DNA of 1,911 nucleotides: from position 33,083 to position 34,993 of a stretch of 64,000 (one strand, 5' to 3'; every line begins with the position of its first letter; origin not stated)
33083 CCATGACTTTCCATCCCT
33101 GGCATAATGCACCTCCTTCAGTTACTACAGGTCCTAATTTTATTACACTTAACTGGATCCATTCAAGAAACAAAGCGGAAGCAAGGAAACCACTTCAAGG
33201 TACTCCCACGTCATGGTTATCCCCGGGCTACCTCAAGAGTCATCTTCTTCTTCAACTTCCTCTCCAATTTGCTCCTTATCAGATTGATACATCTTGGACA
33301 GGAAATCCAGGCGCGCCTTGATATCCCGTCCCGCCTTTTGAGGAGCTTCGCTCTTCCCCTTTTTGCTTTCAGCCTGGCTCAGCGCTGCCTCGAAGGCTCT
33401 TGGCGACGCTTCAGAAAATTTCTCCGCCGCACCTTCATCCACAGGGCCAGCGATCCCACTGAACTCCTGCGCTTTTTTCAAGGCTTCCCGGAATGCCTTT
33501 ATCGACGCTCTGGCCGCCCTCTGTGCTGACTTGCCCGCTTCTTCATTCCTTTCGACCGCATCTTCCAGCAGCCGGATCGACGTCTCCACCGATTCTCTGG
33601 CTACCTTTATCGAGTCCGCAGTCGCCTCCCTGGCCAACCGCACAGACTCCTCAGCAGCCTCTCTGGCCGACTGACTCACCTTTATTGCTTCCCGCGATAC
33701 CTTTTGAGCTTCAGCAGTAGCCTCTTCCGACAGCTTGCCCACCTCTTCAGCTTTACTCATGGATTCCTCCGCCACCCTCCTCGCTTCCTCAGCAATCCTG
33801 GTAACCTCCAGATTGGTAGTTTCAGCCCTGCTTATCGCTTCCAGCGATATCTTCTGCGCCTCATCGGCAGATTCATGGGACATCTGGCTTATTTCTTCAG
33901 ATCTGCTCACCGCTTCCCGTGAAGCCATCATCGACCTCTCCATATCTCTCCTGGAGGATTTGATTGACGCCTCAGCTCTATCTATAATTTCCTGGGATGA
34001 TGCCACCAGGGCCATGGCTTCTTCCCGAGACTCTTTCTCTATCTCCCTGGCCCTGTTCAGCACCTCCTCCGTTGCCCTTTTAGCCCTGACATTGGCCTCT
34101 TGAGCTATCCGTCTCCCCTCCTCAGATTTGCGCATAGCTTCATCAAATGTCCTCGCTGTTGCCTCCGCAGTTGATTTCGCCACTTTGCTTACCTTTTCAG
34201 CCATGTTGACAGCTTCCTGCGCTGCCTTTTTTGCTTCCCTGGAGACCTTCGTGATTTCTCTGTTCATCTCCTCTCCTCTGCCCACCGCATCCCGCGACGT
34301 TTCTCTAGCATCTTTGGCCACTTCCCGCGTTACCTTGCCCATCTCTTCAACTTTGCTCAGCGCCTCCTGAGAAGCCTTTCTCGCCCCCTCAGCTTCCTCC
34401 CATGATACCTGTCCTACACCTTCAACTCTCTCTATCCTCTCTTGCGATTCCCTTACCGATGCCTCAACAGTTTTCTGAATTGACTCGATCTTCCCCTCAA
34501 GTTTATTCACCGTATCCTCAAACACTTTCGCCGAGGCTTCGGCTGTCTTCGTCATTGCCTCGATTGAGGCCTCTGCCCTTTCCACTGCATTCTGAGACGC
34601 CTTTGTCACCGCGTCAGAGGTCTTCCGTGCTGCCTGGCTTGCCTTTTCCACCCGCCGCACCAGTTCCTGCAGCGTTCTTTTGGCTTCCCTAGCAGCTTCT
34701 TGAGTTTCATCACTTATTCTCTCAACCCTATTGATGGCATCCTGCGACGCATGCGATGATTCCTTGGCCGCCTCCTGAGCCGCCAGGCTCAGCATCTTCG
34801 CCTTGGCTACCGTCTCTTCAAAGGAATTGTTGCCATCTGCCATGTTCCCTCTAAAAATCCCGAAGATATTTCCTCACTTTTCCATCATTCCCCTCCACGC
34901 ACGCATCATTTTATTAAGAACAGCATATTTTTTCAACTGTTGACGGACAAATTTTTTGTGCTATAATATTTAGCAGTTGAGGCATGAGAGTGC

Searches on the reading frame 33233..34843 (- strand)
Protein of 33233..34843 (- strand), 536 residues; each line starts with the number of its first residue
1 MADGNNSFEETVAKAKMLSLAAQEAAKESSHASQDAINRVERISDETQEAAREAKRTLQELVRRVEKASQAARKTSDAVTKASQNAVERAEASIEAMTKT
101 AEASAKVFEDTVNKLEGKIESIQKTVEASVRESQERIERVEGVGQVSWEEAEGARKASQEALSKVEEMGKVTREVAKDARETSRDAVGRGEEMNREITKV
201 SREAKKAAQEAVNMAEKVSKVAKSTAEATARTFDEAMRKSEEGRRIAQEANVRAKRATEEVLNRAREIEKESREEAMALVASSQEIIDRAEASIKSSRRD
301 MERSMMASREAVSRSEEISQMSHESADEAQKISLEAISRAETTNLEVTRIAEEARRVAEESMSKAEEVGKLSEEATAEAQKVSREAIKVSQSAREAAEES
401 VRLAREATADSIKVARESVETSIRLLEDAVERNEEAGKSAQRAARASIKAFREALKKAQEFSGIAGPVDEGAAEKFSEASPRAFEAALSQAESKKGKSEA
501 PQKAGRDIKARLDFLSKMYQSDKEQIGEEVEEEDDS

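Call 4: search_protein_families(library=pfam, proteins=[window:33233-34843:-], max_evalue=1)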
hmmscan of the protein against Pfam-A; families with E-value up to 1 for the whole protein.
window:33233-34843:- (536 aa): 3 families
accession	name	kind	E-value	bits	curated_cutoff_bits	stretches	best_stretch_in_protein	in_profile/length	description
PF20379.3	DUF6674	-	0.005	16.9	28.5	1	22-138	124-230/251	Family of unknown function (DUF6674)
PF04108.17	ATG17_like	-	0.3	11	43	1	26-132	150-251/355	Autophagy protein ATG17-like domain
PF10157.14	BORCS6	-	0.53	10.9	35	1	38-127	7-98/101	BLOC-1-related complex sub-unit 6 C-terminal helix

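Call 10: find_homologous_proteins(query=window:33233-34843:-, max_evalue=0.001)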
Query window:33233-34843:-: 8000 candidates shared short words with the query, none scored E <= 0.001.

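Call 11: find_encoding_contigs(protein=window:33233-34843:-, flank=10000, max_places=6)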
Protein window:33233-34843:- (536 aa): 2 contigs read that carry it; 2 places shown.
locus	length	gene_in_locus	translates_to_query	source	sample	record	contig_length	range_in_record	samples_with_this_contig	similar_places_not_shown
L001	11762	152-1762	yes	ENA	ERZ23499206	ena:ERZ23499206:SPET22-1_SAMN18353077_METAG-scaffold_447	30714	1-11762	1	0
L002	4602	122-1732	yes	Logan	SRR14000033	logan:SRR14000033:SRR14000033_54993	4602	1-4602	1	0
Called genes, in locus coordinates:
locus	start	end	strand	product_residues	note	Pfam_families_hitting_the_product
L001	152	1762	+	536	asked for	-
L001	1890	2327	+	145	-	-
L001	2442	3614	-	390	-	PF00091:Tubulin, PF21011:CetZ_C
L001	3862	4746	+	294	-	PF02881:SRP54_N, PF13191:AAA_16 (weak), PF06414:Zeta_toxin (weak), PF13401:AAA_22 (weak), PF13604:AAA_30, PF00448:SRP54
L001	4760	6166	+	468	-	PF21269:TreT_GT1, PF20706:GT4-conflict, PF00534:Glycos_transf_1, PF13692:Glyco_trans_1_4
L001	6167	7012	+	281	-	PF01790:LGT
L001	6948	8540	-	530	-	PF01368:DHH, PF02272:DHHA1, PF17768:RecJ_OB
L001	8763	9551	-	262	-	PF03449:GreA_GreB_N, PF01272:GreA_GreB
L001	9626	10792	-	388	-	PF00278:Orn_DAP_Arg_deC, PF02784:Orn_Arg_deC_N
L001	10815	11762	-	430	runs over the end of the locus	PF01964:ThiC_Rad_SAM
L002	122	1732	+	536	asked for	-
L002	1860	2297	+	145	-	-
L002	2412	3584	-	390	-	PF00091:Tubulin, PF21011:CetZ_C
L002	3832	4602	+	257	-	?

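Call 30: search_protein_families(library=pfam, alignment_id=A1, max_evalue=0.1)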
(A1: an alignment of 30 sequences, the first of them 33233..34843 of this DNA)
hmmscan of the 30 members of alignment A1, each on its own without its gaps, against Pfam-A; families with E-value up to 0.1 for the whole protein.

A. member 1, window:33233-34843:- (536 aa): 1 family
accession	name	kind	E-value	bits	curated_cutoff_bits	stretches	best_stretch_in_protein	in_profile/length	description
PF20379.3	DUF6674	-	0.005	16.9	28.5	1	22-138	124-230/251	Family of unknown function (DUF6674)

B. families by the number of members that match (of 30 scanned): 15 families
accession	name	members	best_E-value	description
PF10157.14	BORCS6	10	7.9e-06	BLOC-1-related complex sub-unit 6 C-terminal helix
PF09361.15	Phasin_2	7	1.7e-07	Phasin protein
PF10732.14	DUF2524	3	0.002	Protein of unknown function (DUF2524)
PF11839.13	Alanine_zipper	2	0.0079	Alanine-zipper, major outer membrane lipoprotein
PF15454.11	LAMTOR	1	8.8e-05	Late endosomal/lysosomal adaptor and MAPK and MTOR activator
PF04108.17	ATG17_like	1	0.00084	Autophagy protein ATG17-like domain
PF20379.3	DUF6674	1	0.005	Family of unknown function (DUF6674)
PF06008.19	Laminin_I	1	0.015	Laminin Domain I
PF07464.16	ApoLp-III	1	0.016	Apolipophorin-III precursor (apoLp-III)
PF20072.4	DUF6468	1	0.019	Domain of unknown function (DUF6468)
PF20503.3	DUF6730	1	0.02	Family of unknown function (DUF6730)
PF24583.1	DUF7610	1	0.029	Domain of unknown function (DUF7610)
PF00634.23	BRCA2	1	0.038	BRCA2 repeat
PF20636.2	SMN_G2-BD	1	0.046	Survival Motor Neuron, Gemin2-binding domain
PF08797.16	HIRAN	1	0.048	HIRAN domain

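Call 31: search_solved_structures(query=A1, max_evalue=1)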
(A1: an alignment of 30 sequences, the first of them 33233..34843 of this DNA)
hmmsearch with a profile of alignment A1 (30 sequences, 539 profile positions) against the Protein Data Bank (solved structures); distinct sequences matched with E-value up to 1: 52.
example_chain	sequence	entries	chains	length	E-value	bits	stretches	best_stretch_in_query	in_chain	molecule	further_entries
6xr1_A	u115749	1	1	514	1.4e-10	43.4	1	64-447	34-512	dTor_9x57R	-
4tql_A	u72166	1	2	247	5.8e-10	41.3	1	196-421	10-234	Three helix bundle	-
4uos_A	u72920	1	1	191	3.2e-09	38.9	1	68-454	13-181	DESIGNED HELICAL BUNDLE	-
8ga7_A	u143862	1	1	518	6.7e-08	34.5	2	160-446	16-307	THR5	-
5cwc_A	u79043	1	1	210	4e-07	32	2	378-491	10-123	Designed helical repeat protein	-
5cwg_A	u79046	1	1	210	4.4e-07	31.9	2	386-490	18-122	Designed helical repeat protein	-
9s1t_A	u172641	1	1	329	2.4e-05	26.1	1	183-447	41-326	De novo designed helical barrel - 6H5L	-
7rmy_A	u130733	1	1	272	3.6e-05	25.5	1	224-408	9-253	De Novo designed tunable homodimer, D_3-337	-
9y5f_B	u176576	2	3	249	4.5e-05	25.2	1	46-172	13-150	sc-t-SNARE-5.s.8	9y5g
8e0m_A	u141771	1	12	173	0.0002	23.1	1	265-397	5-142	BGL15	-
8gel_A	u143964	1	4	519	0.00026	22.7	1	47-494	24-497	sC4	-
8fit_A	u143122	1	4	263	0.00027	22.7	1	70-285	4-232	cs074A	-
9jm2_B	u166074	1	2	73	0.0004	22.1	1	329-393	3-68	LRO-C2-35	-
8w6e_A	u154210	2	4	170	0.00056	21.6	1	317-423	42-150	HBC599 in complex with wFAP1.1 | wFAP1.1 structure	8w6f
4hb1_A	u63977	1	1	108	0.0008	21.1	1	196-288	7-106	DHP1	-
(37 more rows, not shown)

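Call 32: search_protein_representatives(protein=window:33233-34843:-)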
Query: 536 residues. Proteins with E-value up to 0.001 (for the whole library): 24; up to 1e-10: 3; up to 1e-30: 0. The best 24 are listed.
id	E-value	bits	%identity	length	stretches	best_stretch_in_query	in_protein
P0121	6.6e-12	62.0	41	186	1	348-534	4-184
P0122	5.2e-11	59.0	32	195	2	382-490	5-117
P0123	6.0e-11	58.8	41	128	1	405-531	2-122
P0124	6.2e-10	55.5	33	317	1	295-536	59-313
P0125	1.1e-09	54.7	40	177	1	363-535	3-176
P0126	4.6e-08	49.4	36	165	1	376-523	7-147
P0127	1.3e-07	47.9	27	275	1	134-302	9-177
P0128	1.6e-07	47.5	39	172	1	390-529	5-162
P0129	2.9e-07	46.7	34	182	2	401-464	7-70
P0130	8.7e-07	45.1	36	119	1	421-531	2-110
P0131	1.6e-06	44.2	32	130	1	99-209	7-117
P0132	4.2e-06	42.9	32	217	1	323-534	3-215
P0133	1.6e-05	41.0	36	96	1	438-530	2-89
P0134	1.6e-05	41.0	32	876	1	49-362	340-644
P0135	5.8e-05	39.1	37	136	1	395-533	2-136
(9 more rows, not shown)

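Call 49: search_protein_families(library=ncbifam, proteins=[window:33233-34843:-], max_evalue=0.1)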
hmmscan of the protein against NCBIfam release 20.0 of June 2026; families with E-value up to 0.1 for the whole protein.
window:33233-34843:- (536 aa): 0 families

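Call 56: search_protein_families(library=pfam, proteins=[P0134, P0127, P0124], max_evalue=0.001)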
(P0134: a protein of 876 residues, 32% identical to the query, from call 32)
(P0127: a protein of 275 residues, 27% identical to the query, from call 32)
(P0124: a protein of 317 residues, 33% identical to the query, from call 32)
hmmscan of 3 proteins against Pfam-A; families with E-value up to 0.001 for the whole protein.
P0134 (876 aa): 6 families
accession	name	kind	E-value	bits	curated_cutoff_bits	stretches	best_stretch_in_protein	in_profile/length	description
PF02518.31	HATPase_c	-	7.7e-31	107.3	26.4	1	764-872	2-110/111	Histidine kinase-, DNA gyrase B-, and HSP90-like ATPase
PF00512.31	HisKA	-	1.6e-15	57.4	26.9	1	651-712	2-61/66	His Kinase A (phospho-acceptor) domain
PF00989.32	PAS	-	2.3e-07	31.2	22.6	1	169-213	2-46/113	PAS fold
PF13188.13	PAS_8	-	2.5e-07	30.8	21.8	1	169-216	2-50/65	PAS domain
PF08448.16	PAS_4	-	1.8e-05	25.3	23.1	1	175-217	2-45/110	PAS fold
PF13426.13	PAS_9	-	0.00065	20.4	27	0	178-261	1-102/103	PAS domain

P0127 (275 aa): 0 families

P0124 (317 aa): 4 families
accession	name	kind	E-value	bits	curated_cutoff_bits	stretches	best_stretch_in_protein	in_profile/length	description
PF00106.31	adh_short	-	6.8e-08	32.7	26.6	1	3-70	3-73/195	short chain dehydrogenase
PF01370.27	Epimerase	-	4.8e-07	29.9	20.9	1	3-67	1-62/240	NAD dependent epimerase/dehydratase family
PF01073.25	3Beta_HSD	-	3.7e-06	26.6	22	1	4-67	1-66/280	3-beta hydroxysteroid dehydrogenase/isomerase family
PF09728.14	Taxilin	-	0.0007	19.3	30.3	1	26-220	33-222/302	Myosin-like coiled-coil protein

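Call 57: predict_structure(alignment_id=A2)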
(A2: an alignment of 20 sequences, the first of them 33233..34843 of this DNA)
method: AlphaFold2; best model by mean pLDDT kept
length: 536 residues; sequences in the alignment: 20
mean_pLDDT: 66.5   pTM: 0.29
mean pLDDT of the five models: 66.5, 65.8, 64.9, 64.7, 63.2
residues with pLDDT >= 90: 0; 70-90: 289; 50-70: 157; < 50: 90
segments of 3 or more residues with pLDDT < 50: 1-5, 275-294, 361-374, 465-476, 490-503, 528-536
pLDDT, mean of each block of 10 residues (from residue 1): 58 77 76 77 79 78 76 74 73 75 75 79 80 77 62 79 78 76 73 75 74 74 73 75 72 71 63 44 36 48 56 53 51 59 70 65 43 52 66 59 62 72 80 73 81 81 50 47 54 38 61 85 54 39
secondary structure, 60 per line:
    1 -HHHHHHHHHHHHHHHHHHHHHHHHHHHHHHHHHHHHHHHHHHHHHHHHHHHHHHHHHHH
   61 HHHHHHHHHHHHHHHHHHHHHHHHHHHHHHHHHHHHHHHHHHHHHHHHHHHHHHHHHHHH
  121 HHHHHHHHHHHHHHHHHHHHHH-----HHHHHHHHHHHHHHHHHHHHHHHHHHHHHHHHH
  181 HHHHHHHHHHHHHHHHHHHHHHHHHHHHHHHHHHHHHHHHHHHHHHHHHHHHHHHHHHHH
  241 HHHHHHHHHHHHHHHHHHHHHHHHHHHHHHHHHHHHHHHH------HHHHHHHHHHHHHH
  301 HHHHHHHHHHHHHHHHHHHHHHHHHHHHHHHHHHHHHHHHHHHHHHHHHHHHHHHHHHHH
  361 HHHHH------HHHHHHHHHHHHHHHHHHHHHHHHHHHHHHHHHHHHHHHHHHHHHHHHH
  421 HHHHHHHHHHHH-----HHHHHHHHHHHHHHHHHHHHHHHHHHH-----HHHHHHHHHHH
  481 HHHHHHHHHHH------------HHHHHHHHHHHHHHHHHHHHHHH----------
elements in order: H2-142 H148-280 H287-365 H372-432 H438-464 H470-491 H504-526

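Call 64: fold_search(model_id=the predicted structure, library=pdb)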
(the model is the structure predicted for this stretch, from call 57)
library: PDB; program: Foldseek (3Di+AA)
matches with E <= 10: 409; with E <= 0.001: 2
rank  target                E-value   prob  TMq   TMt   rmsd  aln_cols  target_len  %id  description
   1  2ch7_A                7.0e-04  1.00  0.26  0.37  10.1       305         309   19  Crystal structure of the cytoplasmic domain of a bacterial chemoreceptor from Thermotoga maritima (released 2006-04-18)
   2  9a65_B                7.4e-04  1.00  0.21  0.19  10.7       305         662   18  Integrative model of YVAQ-MCPB by crosslinking MS and deep learning (released 2024-09-18)
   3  3zx6_B                1.5e-03  1.00  0.27  0.40   7.8       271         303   14  Structure of Hamp(AF1503)-Tsr fusion - Hamp (A291V) mutant (released 2012-02-29)
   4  2ch7_B                2.0e-03  1.00  0.21  0.34  13.1       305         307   17  Crystal structure of the cytoplasmic domain of a bacterial chemoreceptor from Thermotoga maritima (released 2006-04-18)
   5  5nnv_A                4.4e-03  0.99  0.16  0.32  11.9       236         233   17  Structure of a Bacillus subtilis Smc coiled coil middle fragment (released 2017-06-21)
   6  9a65_A                6.4e-03  1.00  0.25  0.24  10.0       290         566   16  Integrative model of YVAQ-MCPB by crosslinking MS and deep learning (released 2024-09-18)
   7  3g6b_B                6.8e-03  0.97  0.15  0.31  20.1       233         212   17  Crystal structure of a Soluble Chemoreceptor from Thermotoga maritima Asn217Ile mutant (released 2009-07-28)
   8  3zx6_A                8.4e-03  1.00  0.26  0.37   8.8       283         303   16  Structure of Hamp(AF1503)-Tsr fusion - Hamp (A291V) mutant (released 2012-02-29)
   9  3g67_B                8.4e-03  0.97  0.15  0.31  20.1       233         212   17  Crystal Structure of a Soluble Chemoreceptor from Thermotoga maritima (released 2009-07-28)
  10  5nnv_D                9.9e-03  0.99  0.21  0.35  10.1       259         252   16  Structure of a Bacillus subtilis Smc coiled coil middle fragment (released 2017-06-21)
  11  7sqc_1K               9.9e-03  0.99  0.20  0.30  52.9       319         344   14  Ciliary C1 central pair apparatus isolated from Chlamydomonas reinhardtii (released 2022-04-13)
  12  9a69_B                1.2e-02  1.00  0.28  0.24   8.9       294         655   17  Integrative model of MCPB-MCPC by crosslinking MS and deep learning (released 2024-09-18)
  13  3g67_A                1.7e-02  0.99  0.21  0.39   8.8       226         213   16  Crystal Structure of a Soluble Chemoreceptor from Thermotoga maritima (released 2009-07-28)
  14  3g6b_A                2.4e-02  1.00  0.24  0.46   7.0       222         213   17  Crystal structure of a Soluble Chemoreceptor from Thermotoga maritima Asn217Ile mutant (released 2009-07-28)
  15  7sqc_1J               2.6e-02  0.93  0.19  0.28  55.0       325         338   14  Ciliary C1 central pair apparatus isolated from Chlamydomonas reinhardtii (released 2022-04-13)
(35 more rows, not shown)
